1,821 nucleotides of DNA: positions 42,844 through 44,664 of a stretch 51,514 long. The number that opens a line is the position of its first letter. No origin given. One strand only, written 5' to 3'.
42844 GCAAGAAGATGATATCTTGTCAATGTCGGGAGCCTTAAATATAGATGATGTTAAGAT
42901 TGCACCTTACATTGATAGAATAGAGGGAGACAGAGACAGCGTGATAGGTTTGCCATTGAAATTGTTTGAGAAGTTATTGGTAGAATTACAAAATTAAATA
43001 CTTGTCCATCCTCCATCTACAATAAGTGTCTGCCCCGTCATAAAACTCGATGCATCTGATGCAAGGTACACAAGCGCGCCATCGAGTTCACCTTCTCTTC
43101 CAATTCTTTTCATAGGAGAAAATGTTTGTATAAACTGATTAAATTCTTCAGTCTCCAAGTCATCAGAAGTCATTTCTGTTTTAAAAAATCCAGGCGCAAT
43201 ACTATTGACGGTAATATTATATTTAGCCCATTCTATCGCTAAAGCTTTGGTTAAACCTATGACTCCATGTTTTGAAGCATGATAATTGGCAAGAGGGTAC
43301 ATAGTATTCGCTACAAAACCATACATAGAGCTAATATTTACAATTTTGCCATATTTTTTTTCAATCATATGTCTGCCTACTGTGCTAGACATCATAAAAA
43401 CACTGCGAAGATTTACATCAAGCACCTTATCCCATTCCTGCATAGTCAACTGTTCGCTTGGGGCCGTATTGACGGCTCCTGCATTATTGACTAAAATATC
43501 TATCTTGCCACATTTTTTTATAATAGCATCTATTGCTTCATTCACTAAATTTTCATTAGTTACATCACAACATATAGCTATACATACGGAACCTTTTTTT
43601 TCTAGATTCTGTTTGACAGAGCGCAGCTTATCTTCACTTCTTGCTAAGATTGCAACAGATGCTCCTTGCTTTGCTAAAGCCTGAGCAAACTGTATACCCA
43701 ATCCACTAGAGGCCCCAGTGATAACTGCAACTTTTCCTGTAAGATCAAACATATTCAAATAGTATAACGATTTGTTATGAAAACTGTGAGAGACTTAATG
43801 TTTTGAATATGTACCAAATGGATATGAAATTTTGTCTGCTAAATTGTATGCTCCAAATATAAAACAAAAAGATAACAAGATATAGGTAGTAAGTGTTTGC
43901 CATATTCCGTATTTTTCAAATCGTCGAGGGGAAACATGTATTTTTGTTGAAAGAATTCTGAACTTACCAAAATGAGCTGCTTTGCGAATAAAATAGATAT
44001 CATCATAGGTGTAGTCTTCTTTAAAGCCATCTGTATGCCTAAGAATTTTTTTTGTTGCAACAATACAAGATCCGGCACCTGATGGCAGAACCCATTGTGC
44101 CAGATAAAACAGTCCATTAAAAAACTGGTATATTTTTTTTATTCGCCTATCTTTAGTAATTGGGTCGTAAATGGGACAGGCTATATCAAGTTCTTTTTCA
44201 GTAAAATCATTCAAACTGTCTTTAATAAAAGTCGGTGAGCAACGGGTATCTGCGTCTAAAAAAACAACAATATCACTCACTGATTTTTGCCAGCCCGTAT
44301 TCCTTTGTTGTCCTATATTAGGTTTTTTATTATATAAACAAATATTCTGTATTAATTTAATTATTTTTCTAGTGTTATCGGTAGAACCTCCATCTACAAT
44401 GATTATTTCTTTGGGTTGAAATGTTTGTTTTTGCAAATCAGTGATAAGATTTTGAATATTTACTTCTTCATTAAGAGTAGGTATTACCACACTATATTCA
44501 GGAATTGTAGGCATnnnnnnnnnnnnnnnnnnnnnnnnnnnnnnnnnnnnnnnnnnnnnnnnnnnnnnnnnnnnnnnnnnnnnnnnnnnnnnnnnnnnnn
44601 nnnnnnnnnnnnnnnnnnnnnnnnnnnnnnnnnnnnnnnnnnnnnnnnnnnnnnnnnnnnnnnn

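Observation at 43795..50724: Seven-gene overlapping carotenoid operon with a lycopene-elongase-like prenyltransferase and a glycosyltransferase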

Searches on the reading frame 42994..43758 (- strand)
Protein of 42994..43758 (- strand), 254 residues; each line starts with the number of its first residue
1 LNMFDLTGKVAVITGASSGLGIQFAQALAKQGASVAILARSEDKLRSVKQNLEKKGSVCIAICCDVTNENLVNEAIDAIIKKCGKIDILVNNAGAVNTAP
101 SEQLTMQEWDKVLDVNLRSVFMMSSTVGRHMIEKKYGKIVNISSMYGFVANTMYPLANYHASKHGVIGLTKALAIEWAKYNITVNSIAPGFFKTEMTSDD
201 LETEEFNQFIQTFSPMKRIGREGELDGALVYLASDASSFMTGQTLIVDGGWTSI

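Call 3: search_protein_families(library=pfam, proteins=[window:42994-43758:-], max_evalue=0.01)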
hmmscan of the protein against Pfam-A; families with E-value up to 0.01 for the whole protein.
window:42994-43758:- (254 aa): 5 families
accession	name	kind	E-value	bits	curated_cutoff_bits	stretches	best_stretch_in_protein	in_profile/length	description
PF13561.12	adh_short_C2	-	4.8e-66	223.1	27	1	15-252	1-236/236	Enoyl-(Acyl carrier protein) reductase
PF00106.31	adh_short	-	1e-62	211.5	26.6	1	9-203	1-193/195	short chain dehydrogenase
PF08659.16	KR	-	3.3e-15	56.9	22.6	1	12-161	4-151/180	KR domain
PF23441.1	SDR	-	3.4e-06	27.1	27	1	9-199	8-201/258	SDR-like rossmann domain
PF01370.27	Epimerase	-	2.2e-05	24.5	20.9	1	12-176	2-159/240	NAD dependent epimerase/dehydratase family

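Call 4: search_protein_families(library=ncbifam, proteins=[window:42994-43758:-], max_evalue=0.01)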
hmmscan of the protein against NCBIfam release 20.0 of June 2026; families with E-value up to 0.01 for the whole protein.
window:42994-43758:- (254 aa): 242 families (the best 25 are shown)
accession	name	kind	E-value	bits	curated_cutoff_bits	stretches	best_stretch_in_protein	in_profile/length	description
NF006070.0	PRK08213.1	subfamily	8e-86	287.8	279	1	2-252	6-257/259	gluconate 5-dehydrogenase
NF005390.0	PRK06935.1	equivalog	4.9e-74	248.9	369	1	1-252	8-256/258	2-dehydro-3-deoxy-D-gluconate 5-dehydrogenase KduD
TIGR01830.1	3oxo_ACP_reduc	equivalog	8.7e-70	235.1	297.75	1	11-250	1-237/239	3-oxoacyl-[acyl-carrier-protein] reductase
NF005309.0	PRK06841.1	subfamily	1.5e-68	231.1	286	1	3-252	10-253/255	GolD/DthD family dehydrogenase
NF005711.0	PRK07523.1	subfamily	1.6e-68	231.1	413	1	2-253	4-253/255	SDR family oxidoreductase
TIGR01832.1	kduD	equivalog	2.8e-68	230.1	338.85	1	4-253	1-247/248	2-dehydro-3-deoxy-D-gluconate 5-dehydrogenase KduD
NF004778.0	PRK06124.1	equivalog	3.6e-66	223.2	303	1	2-252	5-253/256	SDR family oxidoreductase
NF005559.1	PRK07231.1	subfamily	4.7e-66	222.8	215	1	6-252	2-248/249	glucose 1-dehydrogenase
NF004198.0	PRK05653.1-3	equivalog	7.9e-66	222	296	1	6-251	5-246/248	3-oxoacyl-ACP reductase FabG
NF009466.0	PRK12826.1-2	subfamily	6e-65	219.2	222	1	9-251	4-244/248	3-oxoacyl-ACP reductase FabG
NF005488.0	PRK07097.1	equivalog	6.5e-65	218.9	369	1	2-250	4-256/266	gluconate 5-dehydrogenase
NF004774.0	PRK06114.1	equivalog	8.8e-65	218.6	360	1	2-252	10-260/262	SDR family oxidoreductase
NF005983.0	PRK08085.1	equivalog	1.4e-64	218.2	408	1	2-251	3-250/254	gluconate 5-dehydrogenase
NF005681.0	PRK07478.1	subfamily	6.5e-63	212.5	267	1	4-251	2-249/254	SDR family oxidoreductase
NF004197.0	PRK05653.1-1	equivalog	9e-63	212.2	332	1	5-251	4-246/249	3-oxoacyl-ACP reductase FabG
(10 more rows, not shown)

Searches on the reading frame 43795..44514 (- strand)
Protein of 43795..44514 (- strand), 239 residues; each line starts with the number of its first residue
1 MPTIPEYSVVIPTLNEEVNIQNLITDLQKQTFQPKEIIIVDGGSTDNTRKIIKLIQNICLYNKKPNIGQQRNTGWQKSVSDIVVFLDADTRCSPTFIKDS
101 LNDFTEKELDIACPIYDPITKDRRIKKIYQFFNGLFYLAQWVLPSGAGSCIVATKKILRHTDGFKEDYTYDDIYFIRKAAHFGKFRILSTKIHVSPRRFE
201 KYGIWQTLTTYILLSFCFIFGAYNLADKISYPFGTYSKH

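Call 3: search_protein_families(library=pfam, proteins=[window:43795-44514:-], max_evalue=0.01)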
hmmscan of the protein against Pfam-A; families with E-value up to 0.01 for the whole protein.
window:43795-44514:- (239 aa): 5 families
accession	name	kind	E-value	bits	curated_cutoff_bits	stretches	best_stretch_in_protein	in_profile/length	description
PF00535.33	Glycos_transf_2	-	2.3e-27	96.4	23.3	1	8-136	1-137/168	Glycosyl transferase family 2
PF10111.15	Glyco_tranf_2_2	-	2e-11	44.3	27.3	1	8-192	1-213/276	Glycosyltransferase like family 2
PF13641.12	Glyco_tranf_2_3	-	2.5e-05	24.9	27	1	5-106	1-113/230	Glycosyltransferase like family 2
PF13632.12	Glyco_trans_2_3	-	0.00027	21.2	27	1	82-180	1-107/198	Glycosyl transferase family group 2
PF13506.12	Glyco_transf_21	-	0.0032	17.4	21.7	1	73-165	24-121/174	Glycosyl transferase family 21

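Call 4: search_protein_families(library=ncbifam, proteins=[window:43795-44514:-], max_evalue=0.01)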
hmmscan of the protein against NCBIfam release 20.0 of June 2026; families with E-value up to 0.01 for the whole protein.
window:43795-44514:- (239 aa): 23 families
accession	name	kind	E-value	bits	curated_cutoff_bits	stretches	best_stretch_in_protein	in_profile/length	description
TIGR04283.1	glyco_like_mftF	equivalog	6.9e-34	117.4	182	1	8-222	2-212/221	TIGR04283 family arsenosugar biosynthesis glycosyltransferase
NF007482.0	PRK10073.1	equivalog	1.1e-13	51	423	1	4-114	5-120/334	glycosyltransferase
NF041875.1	EPS_EpsD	equivalog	1.4e-13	51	370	1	8-109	2-109/325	exopolysaccharide biosynthesis glycosyltransferase EpsD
NF047683.1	TeichurnBiosyTuaG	equivalog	4.2e-13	49.5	400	1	4-123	5-130/252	teichuronic acid biosynthesis protein TuaG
NF045692.1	OglycostaseCruG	equivalog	1.6e-12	47.1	600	1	6-110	42-158/386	2'-O-glycosyltransferase CruG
TIGR03937.1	PgaC_IcaA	equivalog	5.2e-11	42.1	422.3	1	3-94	43-140/407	poly-beta-1,6-N-acetyl-D-glucosamine synthase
TIGR03965.1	mycofact_glyco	equivalog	1.7e-10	40.3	280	1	4-124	73-200/467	mycofactocin biosynthesis glycosyltransferase MftF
TIGR04182.1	glyco_TIGR04182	equivalog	2.4e-10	40.3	325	1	8-99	3-92/293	S-layer glycoprotein N-glycosyltransferase AglJ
NF010496.0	PRK13915.1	equivalog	2.7e-09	36.6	262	1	8-104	34-142/307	glucosyl-3-phosphoglycerate synthase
NF038302.1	EPS_HpsE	equivalog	4.5e-09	35.7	300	1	7-107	3-113/307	hormogonium polysaccharide biosynthesis glycosyltransferase HpsE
NF038299.1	EPS_HpsN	equivalog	5e-09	35.5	425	1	6-108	2-110/317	hormogonium polysaccharide biosynthesis glycosyltransferase HpsN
NF050050.1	ProtGlycPglI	equivalog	1.1e-07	31.6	500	1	5-92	2-96/306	GalNAc(5)-diNAcBac-PP-undecaprenol beta-1,3-glucosyltransferase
NF047588.1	GlcsyltransPgfSStrep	equivalog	1.4e-06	27.8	500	1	8-107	4-113/308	glycosyltransferase PgfS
TIGR01556.1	rhamnosyltran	subfamily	2.6e-06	26.8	200.55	1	19-132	9-124/281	rhamnosyltransferase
NF007986.1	PRK10714.1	equivalog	5e-06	25.7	529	1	4-111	5-121/316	undecaprenyl-phosphate 4-deoxy-4-formamido-L-arabinose transferase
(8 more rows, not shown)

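Call 38: search_solved_structures(query=window:43795-44514:-, max_evalue=0.00001)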
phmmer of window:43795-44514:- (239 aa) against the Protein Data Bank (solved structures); distinct sequences matched with E-value up to 0.00001: 8.
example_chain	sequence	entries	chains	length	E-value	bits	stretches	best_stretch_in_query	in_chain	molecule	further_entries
2z87_A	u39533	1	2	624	3.1e-10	43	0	3-186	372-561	Chondroitin synthase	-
2z86_A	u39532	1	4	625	3.1e-10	43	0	3-186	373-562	Chondroitin synthase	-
5tze_C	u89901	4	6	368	1.2e-07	34.5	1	6-110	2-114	Glycosyl transferase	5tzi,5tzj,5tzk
5tz8_A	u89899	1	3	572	1.5e-07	34.2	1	6-110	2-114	Glycosyl transferase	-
8viw_A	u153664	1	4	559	6.9e-07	32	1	5-108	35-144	Heparosan synthase B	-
8vh7_A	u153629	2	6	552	7e-07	32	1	5-108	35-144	Heparosan synthase B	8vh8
6h1j_A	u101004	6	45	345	7.5e-07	31.9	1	5-127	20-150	Probable ss-1,3-N-acetylglucosaminyltransferase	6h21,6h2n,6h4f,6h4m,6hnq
5hea_A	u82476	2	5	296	6.2e-06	28.9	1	8-147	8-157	Putative glycosyltransferase (GalT1)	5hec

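Call 57: find_related_loci(query=A2, collection=metagenome_contigs, flank=5000)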
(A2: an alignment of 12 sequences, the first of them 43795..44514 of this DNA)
Query A2 (239 aa) in metagenome_contigs; peptide patterns used: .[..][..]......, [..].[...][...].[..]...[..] (x = any residue, [..] = any of these).
600 stretches matched a pattern (row limit reached: there are more); 485 encode a relative of the query (tblastn E <= 1e-3); the best 80 are kept; 80 distinct loci.
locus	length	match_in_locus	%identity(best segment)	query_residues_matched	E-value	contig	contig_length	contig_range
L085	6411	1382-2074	36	8-239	6e-53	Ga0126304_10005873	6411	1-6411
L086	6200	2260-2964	35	3-237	3e-52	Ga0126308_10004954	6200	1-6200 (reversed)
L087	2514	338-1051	34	1-238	2e-51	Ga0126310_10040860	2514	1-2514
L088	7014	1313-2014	33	4-236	1e-36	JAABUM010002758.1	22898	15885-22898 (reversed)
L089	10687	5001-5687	31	8-236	5e-35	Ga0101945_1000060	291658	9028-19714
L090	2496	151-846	33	8-239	4e-34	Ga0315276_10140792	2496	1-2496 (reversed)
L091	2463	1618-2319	31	3-236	2e-32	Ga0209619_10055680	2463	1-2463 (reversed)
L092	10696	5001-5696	34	8-239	9e-32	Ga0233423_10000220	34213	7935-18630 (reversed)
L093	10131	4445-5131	36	8-237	1e-31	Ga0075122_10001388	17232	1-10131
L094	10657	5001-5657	34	8-220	2e-31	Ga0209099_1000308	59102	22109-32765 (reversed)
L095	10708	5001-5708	33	3-238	2e-31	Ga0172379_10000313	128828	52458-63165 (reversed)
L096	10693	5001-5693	36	8-238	3e-31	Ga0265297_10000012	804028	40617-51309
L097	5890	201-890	32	8-237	2e-30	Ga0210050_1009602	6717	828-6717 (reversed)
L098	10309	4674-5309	33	8-216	1e-29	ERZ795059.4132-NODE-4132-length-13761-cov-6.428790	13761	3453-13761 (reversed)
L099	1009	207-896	32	8-237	2e-30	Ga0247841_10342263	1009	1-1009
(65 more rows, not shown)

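Call 71: predict_structure(protein=window:43795-44514:-)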
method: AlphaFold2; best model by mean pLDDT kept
length: 239 residues; sequences in the alignment: 1
mean_pLDDT: 44.4   pTM: 0.34
mean pLDDT of the five models: 44.4, 41.3, 34.2, 34.2, 32.8
residues with pLDDT >= 90: 0; 70-90: 0; 50-70: 60; < 50: 179
segments of 3 or more residues with pLDDT < 50: 1-10, 15-18, 61-84, 86-100, 102-203, 223-225, 227-239
pLDDT, mean of each block of 10 residues (from residue 1): 38 48 53 52 55 57 42 42 46 44 43 32 44 46 38 36 37 41 36 44 49 53 48 40
secondary structure, 60 per line:
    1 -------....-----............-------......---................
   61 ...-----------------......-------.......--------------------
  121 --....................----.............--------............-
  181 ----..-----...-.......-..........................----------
elements in order: E8-11 H17-28 E36-41 H45-63 E81-86 H94-100 H123-142 E147-159 E168-179 E192-194 H196-202 H204-229
